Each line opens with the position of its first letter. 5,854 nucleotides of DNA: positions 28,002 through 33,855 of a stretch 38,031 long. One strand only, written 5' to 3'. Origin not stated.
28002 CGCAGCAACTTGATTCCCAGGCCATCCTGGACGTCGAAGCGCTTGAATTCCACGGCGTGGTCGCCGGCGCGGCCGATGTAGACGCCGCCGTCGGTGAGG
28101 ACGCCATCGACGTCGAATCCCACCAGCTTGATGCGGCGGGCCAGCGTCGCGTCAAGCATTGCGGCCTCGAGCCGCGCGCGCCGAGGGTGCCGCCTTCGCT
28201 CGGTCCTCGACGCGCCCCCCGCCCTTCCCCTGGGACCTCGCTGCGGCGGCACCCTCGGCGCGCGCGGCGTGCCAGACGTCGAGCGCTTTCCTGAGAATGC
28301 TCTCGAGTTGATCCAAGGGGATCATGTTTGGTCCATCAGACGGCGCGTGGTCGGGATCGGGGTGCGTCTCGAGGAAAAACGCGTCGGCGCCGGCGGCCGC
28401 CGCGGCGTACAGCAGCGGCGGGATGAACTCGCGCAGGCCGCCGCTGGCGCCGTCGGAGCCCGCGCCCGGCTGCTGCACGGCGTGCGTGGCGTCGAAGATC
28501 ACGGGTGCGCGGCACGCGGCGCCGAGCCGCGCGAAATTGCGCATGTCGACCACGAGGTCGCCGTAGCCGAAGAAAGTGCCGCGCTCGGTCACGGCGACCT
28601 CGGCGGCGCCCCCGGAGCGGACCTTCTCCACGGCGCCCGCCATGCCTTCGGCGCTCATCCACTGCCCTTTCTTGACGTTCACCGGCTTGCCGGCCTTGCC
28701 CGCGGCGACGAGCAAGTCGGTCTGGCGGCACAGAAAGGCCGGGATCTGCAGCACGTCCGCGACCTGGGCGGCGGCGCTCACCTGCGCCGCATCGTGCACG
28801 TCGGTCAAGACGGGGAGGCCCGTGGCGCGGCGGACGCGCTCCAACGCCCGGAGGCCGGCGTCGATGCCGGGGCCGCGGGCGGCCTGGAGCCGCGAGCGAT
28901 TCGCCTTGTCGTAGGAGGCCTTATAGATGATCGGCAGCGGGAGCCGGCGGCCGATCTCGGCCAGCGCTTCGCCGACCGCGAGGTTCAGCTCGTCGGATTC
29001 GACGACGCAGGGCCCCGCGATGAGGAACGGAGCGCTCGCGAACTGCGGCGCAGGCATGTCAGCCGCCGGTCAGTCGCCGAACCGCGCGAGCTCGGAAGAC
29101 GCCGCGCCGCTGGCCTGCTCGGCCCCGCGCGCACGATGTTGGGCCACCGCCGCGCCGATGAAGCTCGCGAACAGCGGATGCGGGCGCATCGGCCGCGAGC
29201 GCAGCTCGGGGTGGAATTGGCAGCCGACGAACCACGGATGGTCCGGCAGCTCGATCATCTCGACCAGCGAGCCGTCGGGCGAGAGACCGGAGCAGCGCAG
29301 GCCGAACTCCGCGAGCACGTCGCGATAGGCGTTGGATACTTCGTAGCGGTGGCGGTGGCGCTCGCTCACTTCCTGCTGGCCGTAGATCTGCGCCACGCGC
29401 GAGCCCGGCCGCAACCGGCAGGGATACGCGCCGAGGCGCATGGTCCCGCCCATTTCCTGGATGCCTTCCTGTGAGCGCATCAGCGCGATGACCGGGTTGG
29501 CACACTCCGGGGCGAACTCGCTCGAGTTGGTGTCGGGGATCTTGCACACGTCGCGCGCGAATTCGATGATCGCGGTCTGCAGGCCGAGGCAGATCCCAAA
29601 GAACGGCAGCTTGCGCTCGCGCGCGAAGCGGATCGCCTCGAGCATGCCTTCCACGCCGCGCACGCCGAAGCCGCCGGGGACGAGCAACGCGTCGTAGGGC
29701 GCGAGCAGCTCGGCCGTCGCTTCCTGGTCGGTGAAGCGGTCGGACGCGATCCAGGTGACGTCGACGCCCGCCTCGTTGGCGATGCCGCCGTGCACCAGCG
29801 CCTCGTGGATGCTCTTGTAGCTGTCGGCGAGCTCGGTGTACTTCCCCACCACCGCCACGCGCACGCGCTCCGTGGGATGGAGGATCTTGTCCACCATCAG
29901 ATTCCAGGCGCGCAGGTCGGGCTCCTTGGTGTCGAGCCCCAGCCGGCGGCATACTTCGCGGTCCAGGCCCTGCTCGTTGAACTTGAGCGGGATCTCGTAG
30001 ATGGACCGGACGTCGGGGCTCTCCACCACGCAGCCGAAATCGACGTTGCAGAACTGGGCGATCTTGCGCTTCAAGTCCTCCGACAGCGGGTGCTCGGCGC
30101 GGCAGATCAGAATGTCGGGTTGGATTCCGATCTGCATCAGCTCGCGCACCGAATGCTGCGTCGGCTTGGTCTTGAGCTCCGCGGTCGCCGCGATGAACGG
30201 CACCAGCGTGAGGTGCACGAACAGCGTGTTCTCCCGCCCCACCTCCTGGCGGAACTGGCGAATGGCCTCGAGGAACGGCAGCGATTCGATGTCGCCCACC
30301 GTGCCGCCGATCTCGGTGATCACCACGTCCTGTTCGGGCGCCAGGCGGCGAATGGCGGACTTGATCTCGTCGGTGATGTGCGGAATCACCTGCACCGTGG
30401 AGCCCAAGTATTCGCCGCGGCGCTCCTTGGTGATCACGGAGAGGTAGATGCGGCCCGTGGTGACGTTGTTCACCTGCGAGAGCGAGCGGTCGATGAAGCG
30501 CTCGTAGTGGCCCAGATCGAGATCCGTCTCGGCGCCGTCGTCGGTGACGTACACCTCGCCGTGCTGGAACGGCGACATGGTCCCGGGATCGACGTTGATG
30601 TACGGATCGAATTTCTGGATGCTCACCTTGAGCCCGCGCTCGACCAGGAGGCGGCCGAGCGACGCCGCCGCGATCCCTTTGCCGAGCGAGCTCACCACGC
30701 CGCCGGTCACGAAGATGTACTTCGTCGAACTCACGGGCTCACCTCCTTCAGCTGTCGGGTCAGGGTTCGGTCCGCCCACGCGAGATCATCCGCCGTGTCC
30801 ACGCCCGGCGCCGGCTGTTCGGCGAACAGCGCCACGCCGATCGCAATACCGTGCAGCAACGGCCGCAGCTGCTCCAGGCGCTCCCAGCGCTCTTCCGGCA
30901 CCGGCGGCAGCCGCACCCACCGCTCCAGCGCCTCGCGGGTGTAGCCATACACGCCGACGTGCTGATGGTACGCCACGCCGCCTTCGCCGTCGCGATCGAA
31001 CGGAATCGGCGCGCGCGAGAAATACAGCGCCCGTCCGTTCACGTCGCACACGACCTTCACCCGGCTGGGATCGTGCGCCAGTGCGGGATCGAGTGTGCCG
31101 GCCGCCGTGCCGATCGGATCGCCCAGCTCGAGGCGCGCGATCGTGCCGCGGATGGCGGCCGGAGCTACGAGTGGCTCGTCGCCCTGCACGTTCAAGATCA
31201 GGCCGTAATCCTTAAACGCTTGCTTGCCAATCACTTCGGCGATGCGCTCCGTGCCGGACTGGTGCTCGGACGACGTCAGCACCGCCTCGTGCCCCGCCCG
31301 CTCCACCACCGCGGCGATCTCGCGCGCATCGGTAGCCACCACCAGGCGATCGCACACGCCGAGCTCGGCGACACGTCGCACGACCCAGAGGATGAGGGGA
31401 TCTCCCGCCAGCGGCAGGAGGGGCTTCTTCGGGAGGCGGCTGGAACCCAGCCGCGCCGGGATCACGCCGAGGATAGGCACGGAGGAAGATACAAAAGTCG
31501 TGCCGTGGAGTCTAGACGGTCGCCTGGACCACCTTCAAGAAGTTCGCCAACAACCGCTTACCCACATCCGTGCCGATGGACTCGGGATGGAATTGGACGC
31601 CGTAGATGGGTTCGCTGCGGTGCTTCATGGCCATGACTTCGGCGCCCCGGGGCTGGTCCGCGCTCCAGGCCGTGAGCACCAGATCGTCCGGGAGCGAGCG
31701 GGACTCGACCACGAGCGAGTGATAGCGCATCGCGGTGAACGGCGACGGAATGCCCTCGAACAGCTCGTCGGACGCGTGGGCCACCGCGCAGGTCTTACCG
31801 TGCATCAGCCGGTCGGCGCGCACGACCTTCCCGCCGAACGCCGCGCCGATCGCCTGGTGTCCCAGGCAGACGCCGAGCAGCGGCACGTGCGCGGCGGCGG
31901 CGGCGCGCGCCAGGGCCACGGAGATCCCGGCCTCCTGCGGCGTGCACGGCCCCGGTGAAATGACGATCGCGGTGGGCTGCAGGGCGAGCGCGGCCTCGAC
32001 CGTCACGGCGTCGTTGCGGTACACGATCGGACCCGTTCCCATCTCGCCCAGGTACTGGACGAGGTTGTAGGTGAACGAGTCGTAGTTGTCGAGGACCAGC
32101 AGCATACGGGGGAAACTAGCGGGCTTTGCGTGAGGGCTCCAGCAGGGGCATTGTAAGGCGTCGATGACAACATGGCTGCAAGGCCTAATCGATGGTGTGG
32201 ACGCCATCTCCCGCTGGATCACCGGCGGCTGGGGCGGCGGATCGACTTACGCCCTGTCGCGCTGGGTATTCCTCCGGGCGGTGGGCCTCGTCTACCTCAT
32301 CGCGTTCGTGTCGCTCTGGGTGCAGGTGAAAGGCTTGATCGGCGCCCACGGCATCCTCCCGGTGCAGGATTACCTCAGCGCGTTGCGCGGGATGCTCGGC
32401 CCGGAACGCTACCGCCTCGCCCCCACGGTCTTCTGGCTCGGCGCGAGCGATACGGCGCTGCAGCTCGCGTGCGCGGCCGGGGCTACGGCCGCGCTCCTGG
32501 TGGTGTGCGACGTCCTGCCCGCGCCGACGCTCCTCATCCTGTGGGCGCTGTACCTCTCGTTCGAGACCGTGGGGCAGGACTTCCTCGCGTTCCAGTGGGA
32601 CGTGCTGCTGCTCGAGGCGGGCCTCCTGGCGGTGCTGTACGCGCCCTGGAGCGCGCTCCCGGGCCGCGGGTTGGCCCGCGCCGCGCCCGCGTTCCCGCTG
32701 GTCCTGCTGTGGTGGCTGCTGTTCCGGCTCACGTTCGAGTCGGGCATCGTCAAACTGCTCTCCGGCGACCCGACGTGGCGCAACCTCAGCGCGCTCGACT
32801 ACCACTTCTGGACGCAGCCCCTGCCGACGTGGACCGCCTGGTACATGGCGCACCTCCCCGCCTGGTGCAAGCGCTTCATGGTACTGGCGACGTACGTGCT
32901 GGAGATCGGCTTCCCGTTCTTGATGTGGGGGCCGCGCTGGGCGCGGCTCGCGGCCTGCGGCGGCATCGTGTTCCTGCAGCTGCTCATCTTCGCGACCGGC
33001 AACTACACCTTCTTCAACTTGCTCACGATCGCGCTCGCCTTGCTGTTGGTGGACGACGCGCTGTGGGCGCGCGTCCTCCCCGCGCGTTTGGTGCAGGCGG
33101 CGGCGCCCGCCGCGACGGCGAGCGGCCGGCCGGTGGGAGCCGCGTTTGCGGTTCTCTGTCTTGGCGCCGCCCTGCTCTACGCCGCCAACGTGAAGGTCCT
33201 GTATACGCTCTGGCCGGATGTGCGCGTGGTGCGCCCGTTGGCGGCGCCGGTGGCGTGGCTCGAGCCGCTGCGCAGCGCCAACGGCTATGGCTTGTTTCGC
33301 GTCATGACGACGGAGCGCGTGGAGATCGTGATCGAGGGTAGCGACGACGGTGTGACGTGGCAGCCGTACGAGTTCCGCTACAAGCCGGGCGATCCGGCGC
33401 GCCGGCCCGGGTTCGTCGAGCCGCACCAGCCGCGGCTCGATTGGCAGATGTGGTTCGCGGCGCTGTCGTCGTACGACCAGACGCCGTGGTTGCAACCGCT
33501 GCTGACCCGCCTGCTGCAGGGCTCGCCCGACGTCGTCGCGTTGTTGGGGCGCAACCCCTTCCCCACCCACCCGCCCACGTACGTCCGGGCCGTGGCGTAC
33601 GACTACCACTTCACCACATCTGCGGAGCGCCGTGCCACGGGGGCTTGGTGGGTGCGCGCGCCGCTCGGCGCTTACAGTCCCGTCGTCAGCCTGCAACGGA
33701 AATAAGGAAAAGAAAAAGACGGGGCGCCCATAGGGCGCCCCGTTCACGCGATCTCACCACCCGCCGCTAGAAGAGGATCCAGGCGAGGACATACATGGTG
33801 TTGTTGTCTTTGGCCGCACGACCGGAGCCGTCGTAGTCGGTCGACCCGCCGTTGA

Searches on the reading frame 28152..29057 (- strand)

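Call 13: search_protein_families(library=pfam, proteins=[window:28152-29057:-], max_evalue=0.001)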
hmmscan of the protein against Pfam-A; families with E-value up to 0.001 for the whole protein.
window:28152-29057:- (301 aa): 1 family
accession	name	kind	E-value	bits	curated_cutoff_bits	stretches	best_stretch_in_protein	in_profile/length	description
PF00793.26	DAHP_synth_1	-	7.1e-59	199.4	25.5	1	11-256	19-259/270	DAHP synthetase I family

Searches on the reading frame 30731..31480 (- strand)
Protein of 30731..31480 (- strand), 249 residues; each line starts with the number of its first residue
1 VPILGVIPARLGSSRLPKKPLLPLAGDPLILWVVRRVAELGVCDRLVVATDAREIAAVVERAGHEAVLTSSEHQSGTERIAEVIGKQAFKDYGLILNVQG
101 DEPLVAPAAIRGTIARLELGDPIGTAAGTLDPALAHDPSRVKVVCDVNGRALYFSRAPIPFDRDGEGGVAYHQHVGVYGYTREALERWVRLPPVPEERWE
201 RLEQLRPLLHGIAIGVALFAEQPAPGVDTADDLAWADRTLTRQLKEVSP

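Call 13: search_protein_families(library=pfam, proteins=[window:30731-31480:-], max_evalue=0.001)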
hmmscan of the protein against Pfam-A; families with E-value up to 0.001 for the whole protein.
window:30731-31480:- (249 aa): 2 families
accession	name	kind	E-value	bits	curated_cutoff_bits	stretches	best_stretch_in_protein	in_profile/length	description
PF02348.25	CTP_transf_3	-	5.3e-46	157.6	22.6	1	5-211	2-214/217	Cytidylyltransferase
PF12804.13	NTP_transf_3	-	4.6e-10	40.3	27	1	10-121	11-116/160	MobA-like NTP transferase domain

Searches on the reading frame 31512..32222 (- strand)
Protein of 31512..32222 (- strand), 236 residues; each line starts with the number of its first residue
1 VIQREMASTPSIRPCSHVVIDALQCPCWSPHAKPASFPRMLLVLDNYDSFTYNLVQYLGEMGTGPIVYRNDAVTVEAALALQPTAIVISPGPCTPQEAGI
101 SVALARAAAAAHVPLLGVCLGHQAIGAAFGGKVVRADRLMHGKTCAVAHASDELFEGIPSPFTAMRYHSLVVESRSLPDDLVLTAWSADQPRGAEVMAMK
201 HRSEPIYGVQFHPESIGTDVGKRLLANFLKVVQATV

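Call 13: search_protein_families(library=pfam, proteins=[window:31512-32222:-], max_evalue=0.001)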
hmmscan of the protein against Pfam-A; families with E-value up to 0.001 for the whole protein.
window:31512-32222:- (236 aa): 2 families
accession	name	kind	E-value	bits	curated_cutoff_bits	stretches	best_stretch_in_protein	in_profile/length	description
PF00117.34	GATase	-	2.4e-56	190.8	22.8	1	42-230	1-188/190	Glutamine amidotransferase class-I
PF07722.19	Peptidase_C26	-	4.5e-12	46.6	20.5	1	99-214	92-219/219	Peptidase C26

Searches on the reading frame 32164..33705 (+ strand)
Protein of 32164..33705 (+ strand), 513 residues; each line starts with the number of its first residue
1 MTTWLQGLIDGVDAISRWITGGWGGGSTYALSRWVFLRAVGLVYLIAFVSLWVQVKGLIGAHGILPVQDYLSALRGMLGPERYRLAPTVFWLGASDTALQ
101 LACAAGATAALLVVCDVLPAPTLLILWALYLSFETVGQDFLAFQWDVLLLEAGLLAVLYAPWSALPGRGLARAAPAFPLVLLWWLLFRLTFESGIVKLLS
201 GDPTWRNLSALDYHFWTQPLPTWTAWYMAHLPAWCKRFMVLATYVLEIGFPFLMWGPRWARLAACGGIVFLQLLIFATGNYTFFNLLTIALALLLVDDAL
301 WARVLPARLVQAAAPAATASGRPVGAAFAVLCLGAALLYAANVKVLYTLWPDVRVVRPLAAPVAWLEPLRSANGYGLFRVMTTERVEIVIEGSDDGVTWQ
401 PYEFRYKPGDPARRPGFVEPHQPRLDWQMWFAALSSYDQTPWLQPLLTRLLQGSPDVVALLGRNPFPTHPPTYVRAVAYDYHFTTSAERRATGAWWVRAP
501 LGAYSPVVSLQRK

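Call 13: search_protein_families(library=pfam, proteins=[window:32164-33705:+], max_evalue=0.001)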
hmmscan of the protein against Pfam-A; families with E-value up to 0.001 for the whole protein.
window:32164-33705:+ (513 aa): 2 families
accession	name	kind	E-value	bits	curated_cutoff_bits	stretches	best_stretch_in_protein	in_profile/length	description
PF25179.1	LMF1_C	-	8.3e-53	178.6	34.2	1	372-506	2-139/139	Lipase maturation factor C-terminal domain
PF06762.20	LMF1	-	1.1e-51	175.6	27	1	142-301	2-161/163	Lipase maturation factor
